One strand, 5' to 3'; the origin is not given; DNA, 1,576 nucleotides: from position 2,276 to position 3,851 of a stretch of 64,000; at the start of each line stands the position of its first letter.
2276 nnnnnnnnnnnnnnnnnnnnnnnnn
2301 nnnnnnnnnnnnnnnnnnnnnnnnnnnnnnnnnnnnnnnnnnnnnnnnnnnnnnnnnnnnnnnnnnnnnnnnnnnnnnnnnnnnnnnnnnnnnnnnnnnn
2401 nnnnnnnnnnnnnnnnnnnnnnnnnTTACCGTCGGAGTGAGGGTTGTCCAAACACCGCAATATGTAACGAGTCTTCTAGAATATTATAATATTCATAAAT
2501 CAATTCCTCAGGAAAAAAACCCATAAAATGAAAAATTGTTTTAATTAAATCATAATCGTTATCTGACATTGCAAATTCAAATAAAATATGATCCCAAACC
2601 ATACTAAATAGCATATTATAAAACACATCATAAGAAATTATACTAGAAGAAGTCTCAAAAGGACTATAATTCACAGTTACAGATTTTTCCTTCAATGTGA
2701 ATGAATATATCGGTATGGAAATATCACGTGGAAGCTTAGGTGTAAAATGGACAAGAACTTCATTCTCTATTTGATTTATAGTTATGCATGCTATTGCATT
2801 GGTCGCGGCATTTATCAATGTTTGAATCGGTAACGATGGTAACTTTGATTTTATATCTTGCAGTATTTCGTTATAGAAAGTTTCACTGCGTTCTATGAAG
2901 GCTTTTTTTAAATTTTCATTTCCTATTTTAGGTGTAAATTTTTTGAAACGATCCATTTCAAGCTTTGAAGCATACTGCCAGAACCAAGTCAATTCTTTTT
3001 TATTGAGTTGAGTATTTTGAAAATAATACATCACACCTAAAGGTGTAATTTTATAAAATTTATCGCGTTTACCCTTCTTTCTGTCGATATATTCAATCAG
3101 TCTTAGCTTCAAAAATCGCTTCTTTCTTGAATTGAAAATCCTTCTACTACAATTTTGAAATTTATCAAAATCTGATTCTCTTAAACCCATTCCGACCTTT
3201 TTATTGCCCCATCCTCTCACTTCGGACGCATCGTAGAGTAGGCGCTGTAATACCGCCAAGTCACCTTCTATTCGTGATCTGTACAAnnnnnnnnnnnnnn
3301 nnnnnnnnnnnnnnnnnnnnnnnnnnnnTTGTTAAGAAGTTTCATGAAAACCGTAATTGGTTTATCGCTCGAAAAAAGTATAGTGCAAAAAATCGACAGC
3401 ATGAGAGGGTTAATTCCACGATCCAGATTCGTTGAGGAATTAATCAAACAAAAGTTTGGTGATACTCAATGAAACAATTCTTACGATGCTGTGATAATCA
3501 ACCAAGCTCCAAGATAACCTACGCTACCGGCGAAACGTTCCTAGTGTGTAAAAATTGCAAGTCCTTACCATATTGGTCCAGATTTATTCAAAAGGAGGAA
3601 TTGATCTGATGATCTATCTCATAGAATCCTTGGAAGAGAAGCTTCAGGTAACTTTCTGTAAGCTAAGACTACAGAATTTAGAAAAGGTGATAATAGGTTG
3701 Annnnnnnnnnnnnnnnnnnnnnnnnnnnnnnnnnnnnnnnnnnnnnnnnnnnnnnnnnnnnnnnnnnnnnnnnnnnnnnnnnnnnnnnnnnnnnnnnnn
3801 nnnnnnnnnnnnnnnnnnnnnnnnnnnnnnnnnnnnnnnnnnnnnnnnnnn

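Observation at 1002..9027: Complete ~8-kb integrated element delimited by a 17-bp att duplication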

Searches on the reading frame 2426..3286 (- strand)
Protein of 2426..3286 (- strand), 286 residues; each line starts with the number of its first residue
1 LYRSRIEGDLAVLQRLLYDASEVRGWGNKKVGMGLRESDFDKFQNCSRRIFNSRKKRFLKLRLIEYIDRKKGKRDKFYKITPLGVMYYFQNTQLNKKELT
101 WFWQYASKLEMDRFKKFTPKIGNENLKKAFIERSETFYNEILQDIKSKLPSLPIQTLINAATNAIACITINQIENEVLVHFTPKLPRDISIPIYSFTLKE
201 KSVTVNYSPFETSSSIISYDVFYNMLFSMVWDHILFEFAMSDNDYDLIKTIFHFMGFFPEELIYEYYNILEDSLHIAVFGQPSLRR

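Call 7: search_protein_families(library=pfam, proteins=[window:2426-3286:-], max_evalue=0.01)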
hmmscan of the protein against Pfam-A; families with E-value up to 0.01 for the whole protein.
window:2426-3286:- (286 aa): 0 families

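Call 11: search_protein_families(library=phrogs, proteins=[window:2426-3286:-], max_evalue=0.01)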
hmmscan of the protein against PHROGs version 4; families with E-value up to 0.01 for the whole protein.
window:2426-3286:- (286 aa): 0 families

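Call 48: search_protein_families(library=pfam, proteins=[window:2426-3286:-], max_evalue=5)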
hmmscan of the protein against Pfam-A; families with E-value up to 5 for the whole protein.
window:2426-3286:- (286 aa): 0 families

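Call 49: search_protein_families(library=ncbifam, proteins=[window:2426-3286:-], max_evalue=0.1)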
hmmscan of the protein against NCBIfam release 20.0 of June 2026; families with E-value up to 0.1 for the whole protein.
window:2426-3286:- (286 aa): 0 families

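Call 63: find_homologous_proteins(query=window:2426-3286:-, max_evalue=0.001)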
Query window:2426-3286:- (286 aa): 4 proteins with E <= 0.001 among 422 candidates.
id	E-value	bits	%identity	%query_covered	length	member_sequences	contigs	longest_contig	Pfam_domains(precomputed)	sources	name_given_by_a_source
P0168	1.9e-182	623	100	97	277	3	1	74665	-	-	-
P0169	4.3e-72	261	63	68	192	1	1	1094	-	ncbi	ncbi:MAG: hypothetical protein ACK4TO_09830, partial [Candidatus Nitrosotenuis sp.]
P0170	1.1e-39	154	36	99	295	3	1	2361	-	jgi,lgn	-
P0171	4.5e-23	100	33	85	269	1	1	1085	-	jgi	-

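Call 72: predict_structure(alignment_id=A3)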
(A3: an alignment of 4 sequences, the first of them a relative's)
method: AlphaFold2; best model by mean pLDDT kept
length: 277 residues; sequences in the alignment: 4
mean_pLDDT: 61.0   pTM: 0.63
mean pLDDT of the five models: 61.0, 51.0, 49.7, 49.4, 48.2
residues with pLDDT >= 90: 5; 70-90: 84; 50-70: 127; < 50: 61
segments of 3 or more residues with pLDDT < 50: 1-43, 108-111, 270-277
pLDDT, mean of each block of 10 residues (from residue 1): 34 41 36 42 61 70 56 67 55 52 50 55 56 54 63 78 82 69 82 83 77 77 73 61 55 68 63 42
secondary structure, 60 per line:
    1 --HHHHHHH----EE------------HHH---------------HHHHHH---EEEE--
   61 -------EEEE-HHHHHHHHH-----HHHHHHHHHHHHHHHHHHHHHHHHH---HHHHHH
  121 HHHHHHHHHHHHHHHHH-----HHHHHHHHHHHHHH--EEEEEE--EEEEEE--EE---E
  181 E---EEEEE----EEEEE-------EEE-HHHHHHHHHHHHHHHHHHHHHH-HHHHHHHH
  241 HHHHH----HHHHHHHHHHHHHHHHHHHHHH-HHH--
elements in order: H3-9 H46-51 E55-58 E68-71 H73-81 H87-111 H115-137 H143-156 E159-164 E167-172 E185-189 E194-198 E206-208 H210-231 H233-245 H250-271

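Call 77: fold_search(model_id=the predicted structure, library=pdb)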
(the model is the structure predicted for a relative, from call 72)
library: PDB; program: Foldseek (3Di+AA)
matches with E <= 10: 185; with E <= 0.001: 0
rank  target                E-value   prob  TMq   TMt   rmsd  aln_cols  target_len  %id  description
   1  7lbm_j                2.4e-01  0.20  0.19  0.11  20.2       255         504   12  Structure of the human Mediator-bound transcription pre-initiation complex (released 2021-03-24)
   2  5a3f_C                2.7e-01  0.13  0.15  0.08  20.2       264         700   12  Crystal structure of the dynamin tetramer (released 2015-08-26)
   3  1ku9_A                4.7e-01  0.28  0.14  0.23  12.8       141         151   14  X-ray Structure of a Methanococcus jannaschii DNA-Binding Protein: Implications for Antibiotic Resistance in Staphyloc (released 2002-12-25)
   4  3ef7_A                4.9e-01  0.11  0.09  0.06  15.3       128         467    9  ZP-N domain of mammalian sperm receptor ZP3 (crystal form III) (released 2008-12-02)
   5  3d4g_D                8.1e-01  0.09  0.09  0.06  16.2       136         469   10  ZP-N domain of mammalian sperm receptor ZP3 (crystal form II) (released 2008-12-02)
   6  4pp8_D                8.9e-01  0.13  0.13  0.21  13.6       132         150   10  Crystal structure of murine NK cell ligand RAE-1 beta in complex with NKG2D (released 2014-04-09)
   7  3d4g_A                8.9e-01  0.08  0.09  0.06  16.5       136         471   10  ZP-N domain of mammalian sperm receptor ZP3 (crystal form II) (released 2008-12-02)
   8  9hux_A                8.9e-01  0.06  0.14  0.05  17.0       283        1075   10  CryoEM map of the large glutamate dehydrogenase composed of 180 kDa subunits from Mycobacterium smegmatis obtained in  (released 2026-01-14)
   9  6o1t_A                8.9e-01  0.04  0.09  0.11  19.7       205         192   13  BOVINE SALIVARY PROTEIN FORM 30B WITH OLEIC ACID (released 2019-03-13)
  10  5osq_B                9.4e-01  0.11  0.09  0.06  14.2       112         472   11  ZP-N domain of mammalian sperm receptor ZP3 (crystal form II, processed in P21221) (released 2017-09-06)
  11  3d4g_E                9.9e-01  0.08  0.09  0.06  16.2       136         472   10  ZP-N domain of mammalian sperm receptor ZP3 (crystal form II) (released 2008-12-02)
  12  3h0d_B                1.1e+00  0.08  0.13  0.19  13.6       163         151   11  Crystal structure of CtsR in complex with a 26bp DNA duplex (released 2009-06-30)
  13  8ebu_A                1.2e+00  0.14  0.13  0.07  11.6       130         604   12  XPC release from Core7-XPA-DNA (Cy5) (released 2023-04-19)
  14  8tp8_B                1.3e+00  0.07  0.17  0.15  19.4       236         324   13  Structure of the C. crescentus WYL-activator, DriD, bound to ssDNA and cognate DNA (released 2023-11-29)
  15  6o1t_B                1.3e+00  0.06  0.12  0.17  17.4       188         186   12  BOVINE SALIVARY PROTEIN FORM 30B WITH OLEIC ACID (released 2019-03-13)
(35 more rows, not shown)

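Call 83: search_protein_families(library=padloc, proteins=[window:2426-3286:-], max_evalue=0.01)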
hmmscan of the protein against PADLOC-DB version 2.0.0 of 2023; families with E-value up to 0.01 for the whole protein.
window:2426-3286:- (286 aa): 1 family
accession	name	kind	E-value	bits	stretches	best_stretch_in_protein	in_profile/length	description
PDLC03172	Specificity_I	-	0.00012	19.3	1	93-164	97-169/431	Type I specificity subunit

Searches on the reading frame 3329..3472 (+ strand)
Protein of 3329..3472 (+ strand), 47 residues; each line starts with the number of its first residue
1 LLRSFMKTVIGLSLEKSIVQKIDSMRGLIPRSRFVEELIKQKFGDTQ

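Call 11: search_protein_families(library=phrogs, proteins=[window:3329-3472:+], max_evalue=0.01)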
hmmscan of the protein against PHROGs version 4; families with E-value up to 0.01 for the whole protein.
window:3329-3472:+ (47 aa): 0 families

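Call 48: search_protein_families(library=pfam, proteins=[window:3329-3472:+], max_evalue=5)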
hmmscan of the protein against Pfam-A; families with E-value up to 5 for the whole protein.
window:3329-3472:+ (47 aa): 0 families

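Call 49: search_protein_families(library=ncbifam, proteins=[window:3329-3472:+], max_evalue=0.1)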
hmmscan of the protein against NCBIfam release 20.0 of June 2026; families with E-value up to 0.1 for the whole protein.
window:3329-3472:+ (47 aa): 0 families

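Call 50: search_solved_structures(query=window:3344-3469:+, max_evalue=10)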
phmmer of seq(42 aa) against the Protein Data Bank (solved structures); distinct sequences matched with E-value up to 10: 0.

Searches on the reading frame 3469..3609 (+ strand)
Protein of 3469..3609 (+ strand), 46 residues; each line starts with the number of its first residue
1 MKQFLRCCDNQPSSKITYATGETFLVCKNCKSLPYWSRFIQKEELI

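Call 11: search_protein_families(library=phrogs, proteins=[window:3469-3609:+], max_evalue=0.01)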
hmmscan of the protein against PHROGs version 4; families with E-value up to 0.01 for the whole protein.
window:3469-3609:+ (46 aa): 0 families

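Call 48: search_protein_families(library=pfam, proteins=[window:3469-3609:+], max_evalue=5)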
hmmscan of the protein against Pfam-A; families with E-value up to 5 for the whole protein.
window:3469-3609:+ (46 aa): 1 family
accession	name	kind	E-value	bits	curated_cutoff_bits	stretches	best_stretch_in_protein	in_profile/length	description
PF15854.10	GPR15L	-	0.036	14.8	27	1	5-32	35-62/77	G-protein coupled receptor ligand 15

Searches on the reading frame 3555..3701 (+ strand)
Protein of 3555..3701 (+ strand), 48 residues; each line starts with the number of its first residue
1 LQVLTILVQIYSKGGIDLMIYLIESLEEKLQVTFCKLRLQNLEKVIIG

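Call 48: search_protein_families(library=pfam, proteins=[window:3555-3701:+], max_evalue=5)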
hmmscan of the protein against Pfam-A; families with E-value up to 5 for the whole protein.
window:3555-3701:+ (48 aa): 1 family
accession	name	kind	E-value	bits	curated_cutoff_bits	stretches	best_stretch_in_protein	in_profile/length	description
PF07595.18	Planc_extracel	-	0.12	12.5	25.5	1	35-44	3-12/20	Planctomycete extracellular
